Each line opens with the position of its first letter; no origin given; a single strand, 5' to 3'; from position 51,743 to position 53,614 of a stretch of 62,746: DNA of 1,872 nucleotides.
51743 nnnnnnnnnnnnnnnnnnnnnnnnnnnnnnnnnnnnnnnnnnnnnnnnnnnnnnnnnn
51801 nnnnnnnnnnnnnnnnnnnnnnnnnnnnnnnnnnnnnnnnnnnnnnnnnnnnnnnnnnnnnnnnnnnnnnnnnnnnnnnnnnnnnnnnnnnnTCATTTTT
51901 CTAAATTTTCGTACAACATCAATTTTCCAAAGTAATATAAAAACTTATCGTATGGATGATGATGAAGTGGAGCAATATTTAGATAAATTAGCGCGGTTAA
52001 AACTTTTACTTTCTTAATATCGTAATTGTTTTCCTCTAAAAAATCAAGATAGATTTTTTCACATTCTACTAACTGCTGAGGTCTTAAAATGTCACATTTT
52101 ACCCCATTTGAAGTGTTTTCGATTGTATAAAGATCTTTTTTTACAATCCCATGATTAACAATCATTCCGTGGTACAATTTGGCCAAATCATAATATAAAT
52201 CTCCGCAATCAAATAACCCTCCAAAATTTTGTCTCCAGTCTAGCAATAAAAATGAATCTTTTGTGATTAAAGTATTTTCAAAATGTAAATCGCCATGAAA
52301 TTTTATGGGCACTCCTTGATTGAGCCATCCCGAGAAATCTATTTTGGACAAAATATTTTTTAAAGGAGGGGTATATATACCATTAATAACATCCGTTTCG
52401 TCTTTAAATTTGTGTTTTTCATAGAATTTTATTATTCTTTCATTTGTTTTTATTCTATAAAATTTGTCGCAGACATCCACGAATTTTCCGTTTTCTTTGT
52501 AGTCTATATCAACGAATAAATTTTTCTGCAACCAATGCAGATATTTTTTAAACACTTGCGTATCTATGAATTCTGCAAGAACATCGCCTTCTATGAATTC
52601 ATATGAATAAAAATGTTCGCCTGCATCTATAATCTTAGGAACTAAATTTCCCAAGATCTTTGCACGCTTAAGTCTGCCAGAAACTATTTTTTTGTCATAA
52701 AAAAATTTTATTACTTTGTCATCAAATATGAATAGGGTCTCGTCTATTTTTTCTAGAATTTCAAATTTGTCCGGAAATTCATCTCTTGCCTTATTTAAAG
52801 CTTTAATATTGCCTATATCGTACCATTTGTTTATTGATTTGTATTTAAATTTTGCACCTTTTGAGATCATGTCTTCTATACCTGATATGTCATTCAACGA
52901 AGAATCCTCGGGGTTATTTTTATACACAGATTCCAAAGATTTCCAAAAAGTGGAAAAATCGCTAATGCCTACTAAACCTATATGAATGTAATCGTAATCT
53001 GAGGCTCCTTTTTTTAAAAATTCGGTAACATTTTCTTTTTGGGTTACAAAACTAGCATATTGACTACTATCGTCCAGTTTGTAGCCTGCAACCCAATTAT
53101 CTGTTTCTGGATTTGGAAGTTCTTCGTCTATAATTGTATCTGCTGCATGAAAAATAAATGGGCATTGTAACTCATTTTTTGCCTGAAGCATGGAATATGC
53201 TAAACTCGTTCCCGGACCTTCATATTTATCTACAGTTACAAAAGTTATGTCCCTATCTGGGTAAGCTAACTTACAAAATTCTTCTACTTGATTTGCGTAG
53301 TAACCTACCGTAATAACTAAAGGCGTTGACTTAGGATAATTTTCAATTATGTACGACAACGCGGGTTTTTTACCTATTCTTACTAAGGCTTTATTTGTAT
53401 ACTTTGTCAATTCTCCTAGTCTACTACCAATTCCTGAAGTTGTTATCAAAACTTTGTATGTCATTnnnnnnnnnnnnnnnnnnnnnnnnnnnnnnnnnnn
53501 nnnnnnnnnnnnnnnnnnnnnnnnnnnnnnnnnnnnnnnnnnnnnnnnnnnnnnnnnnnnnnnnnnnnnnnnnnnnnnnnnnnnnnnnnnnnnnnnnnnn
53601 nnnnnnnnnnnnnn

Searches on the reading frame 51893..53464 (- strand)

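Call 16: search_protein_families(library=pfam, proteins=[window:51893-53464:-], max_evalue=0.00001)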
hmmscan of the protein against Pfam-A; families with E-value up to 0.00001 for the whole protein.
window:51893-53464:- (523 aa): 1 family
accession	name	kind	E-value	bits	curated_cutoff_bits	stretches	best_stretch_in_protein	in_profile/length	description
PF00483.29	NTP_transferase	-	1e-06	29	21.2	0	5-229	2-241/245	Nucleotidyl transferase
